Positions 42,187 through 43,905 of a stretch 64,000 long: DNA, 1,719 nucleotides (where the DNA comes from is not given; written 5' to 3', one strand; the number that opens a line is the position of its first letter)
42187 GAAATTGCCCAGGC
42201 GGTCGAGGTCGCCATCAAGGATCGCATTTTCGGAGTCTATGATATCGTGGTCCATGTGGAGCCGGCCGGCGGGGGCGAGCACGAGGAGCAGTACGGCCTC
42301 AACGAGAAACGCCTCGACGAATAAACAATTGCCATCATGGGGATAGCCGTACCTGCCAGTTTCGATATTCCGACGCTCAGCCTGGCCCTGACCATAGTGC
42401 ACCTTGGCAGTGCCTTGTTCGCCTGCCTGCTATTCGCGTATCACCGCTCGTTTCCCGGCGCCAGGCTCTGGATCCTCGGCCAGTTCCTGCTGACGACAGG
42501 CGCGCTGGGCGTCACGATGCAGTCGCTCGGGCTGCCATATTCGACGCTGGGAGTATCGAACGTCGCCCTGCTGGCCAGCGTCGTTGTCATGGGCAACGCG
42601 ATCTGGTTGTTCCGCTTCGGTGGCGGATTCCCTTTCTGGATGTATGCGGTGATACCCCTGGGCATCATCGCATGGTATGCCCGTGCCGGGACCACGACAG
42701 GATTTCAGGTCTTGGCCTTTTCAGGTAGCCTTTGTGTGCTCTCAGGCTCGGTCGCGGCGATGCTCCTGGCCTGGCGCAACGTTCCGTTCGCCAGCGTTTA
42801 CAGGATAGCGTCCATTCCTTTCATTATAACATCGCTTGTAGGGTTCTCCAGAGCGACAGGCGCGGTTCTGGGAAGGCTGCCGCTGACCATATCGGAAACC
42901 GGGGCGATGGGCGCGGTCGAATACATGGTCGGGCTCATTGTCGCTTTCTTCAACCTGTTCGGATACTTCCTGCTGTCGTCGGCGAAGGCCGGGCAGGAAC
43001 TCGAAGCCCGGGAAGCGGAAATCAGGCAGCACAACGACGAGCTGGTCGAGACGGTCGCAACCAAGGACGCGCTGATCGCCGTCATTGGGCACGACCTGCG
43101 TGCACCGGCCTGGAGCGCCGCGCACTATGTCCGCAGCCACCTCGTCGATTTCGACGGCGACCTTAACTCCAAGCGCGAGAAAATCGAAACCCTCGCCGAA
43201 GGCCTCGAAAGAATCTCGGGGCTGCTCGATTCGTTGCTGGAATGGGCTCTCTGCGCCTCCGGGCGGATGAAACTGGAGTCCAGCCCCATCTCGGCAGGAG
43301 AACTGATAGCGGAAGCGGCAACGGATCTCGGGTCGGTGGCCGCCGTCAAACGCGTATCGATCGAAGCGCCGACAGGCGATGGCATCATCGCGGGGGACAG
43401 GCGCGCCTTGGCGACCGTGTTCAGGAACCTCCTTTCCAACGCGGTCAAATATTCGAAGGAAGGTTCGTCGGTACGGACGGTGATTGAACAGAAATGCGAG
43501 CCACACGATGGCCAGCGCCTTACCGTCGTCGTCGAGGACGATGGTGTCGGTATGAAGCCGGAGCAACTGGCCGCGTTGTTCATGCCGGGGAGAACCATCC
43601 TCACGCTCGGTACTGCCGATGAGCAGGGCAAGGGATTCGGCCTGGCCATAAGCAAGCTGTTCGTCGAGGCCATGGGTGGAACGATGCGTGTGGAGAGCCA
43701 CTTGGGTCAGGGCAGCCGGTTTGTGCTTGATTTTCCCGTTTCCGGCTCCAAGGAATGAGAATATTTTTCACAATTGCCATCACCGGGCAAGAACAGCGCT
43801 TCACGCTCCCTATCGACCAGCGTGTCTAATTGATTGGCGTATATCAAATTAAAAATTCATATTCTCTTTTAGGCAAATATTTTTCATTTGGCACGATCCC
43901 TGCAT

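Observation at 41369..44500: CDF exporter, orphan histidine kinase and a sigma-54 promoter driving a Gly/Met-rich periplasmic protein (ZraSR/ZraP-like logic without a local activator)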

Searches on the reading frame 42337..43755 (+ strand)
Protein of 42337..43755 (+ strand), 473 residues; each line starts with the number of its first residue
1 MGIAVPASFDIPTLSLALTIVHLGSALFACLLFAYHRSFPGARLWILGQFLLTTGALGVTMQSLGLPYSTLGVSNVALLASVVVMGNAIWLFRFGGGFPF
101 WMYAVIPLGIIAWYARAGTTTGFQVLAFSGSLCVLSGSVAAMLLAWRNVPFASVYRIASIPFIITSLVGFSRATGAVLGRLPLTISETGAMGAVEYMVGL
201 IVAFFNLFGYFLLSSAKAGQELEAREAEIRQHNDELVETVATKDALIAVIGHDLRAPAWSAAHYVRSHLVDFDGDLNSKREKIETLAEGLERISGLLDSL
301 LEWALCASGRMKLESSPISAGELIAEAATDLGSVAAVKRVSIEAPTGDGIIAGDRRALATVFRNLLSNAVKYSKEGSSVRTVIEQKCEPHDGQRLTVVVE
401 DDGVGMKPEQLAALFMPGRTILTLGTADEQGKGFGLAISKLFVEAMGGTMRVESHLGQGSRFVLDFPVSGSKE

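Call 5: search_protein_families(library=pfam, proteins=[window:42337-43755:+], max_evalue=0.01)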
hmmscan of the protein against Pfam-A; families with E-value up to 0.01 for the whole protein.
window:42337-43755:+ (473 aa): 3 families
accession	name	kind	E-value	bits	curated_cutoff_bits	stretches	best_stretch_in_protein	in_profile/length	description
PF02518.31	HATPase_c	-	1.3e-23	84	26.4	1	353-468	1-109/111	Histidine kinase-, DNA gyrase B-, and HSP90-like ATPase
PF13581.12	HATPase_c_2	-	0.00065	20.1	27.4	1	333-444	7-110/127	Histidine kinase-like ATPase domain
PF13589.12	HATPase_c_3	-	0.0059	17.1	25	0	383-417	22-56/137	Histidine kinase-, DNA gyrase B-, and HSP90-like ATPase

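Call 6: search_protein_families(library=ncbifam, proteins=[window:42337-43755:+], max_evalue=0.01)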
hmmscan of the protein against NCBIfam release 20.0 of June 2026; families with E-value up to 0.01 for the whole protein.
window:42337-43755:+ (473 aa): 81 families (the best 25 are shown)
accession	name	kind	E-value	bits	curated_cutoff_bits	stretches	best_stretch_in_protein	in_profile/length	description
NF041832.1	near_NosP_CTERM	subfamily_domain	5.5e-29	101.4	400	1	242-469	6-226/370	NahK/ErcS family hybrid sensor histidine kinase/response regulator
NF053520.1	HK_Porph_FimS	equivalog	4.6e-28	97.8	600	1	228-464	379-613/618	sensor histidine kinase FimS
TIGR02956.1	TMAO_torS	equivalog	1.1e-27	96.6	676.5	1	243-472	464-686/967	TMAO reductase system sensor histidine kinase/response regulator TorS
TIGR02966.1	phoR_proteo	equivalog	4.8e-27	94.8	334.2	1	243-466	114-333/333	phosphate regulon sensor histidine kinase PhoR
NF046044.1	PnpS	equivalog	5.5e-27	94.8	400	1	245-467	172-390/390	two-component system histidine kinase PnpS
NF006800.0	PRK09303.1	equivalog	3.7e-26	92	342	1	227-470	135-379/383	histidine kinase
NF041880.1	EPS_EpsF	equivalog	1.2e-25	90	900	1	233-462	264-487/492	response regulator EpsF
NF041831.1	NO_HK_NahK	exception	2.2e-24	85.5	1500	1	223-469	474-712/854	hybrid sensor histidine kinase/response regulator NahK/ErcS'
NF007898.0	PRK10604.1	equivalog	9.9e-24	84.3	478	1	230-469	199-424/433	two-component system sensor histidine kinase RstB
NF041947.1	LuxQ_Vibrio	equivalog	2.2e-23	82.1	1200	1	242-470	471-698/843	quorum-sensing autoinducer 2 sensor kinase/phosphatase LuxQ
NF008543.0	PRK11466.1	equivalog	1.6e-22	79.3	982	1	220-470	421-664/914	TMAO reductase system sensor histidine kinase/response regulator TorS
NF040691.1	MtrAB_MtrB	equivalog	1.1e-21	77.4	450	1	250-469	278-493/507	MtrAB system histidine kinase MtrB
NF008468.0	PRK11360.1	equivalog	1.1e-21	76.9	646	1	239-470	392-610/616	two-component system sensor histidine kinase AtoS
NF008302.0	PRK11091.1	equivalog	1.7e-21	76.1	838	1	228-469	268-506/779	aerobic respiration two-component sensor histidine kinase ArcB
NF047874.1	MASE3_PAS_HK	subfamily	3.9e-21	75.5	560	1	350-470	512-627/655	MASE3 domain-containing sensor histidine kinase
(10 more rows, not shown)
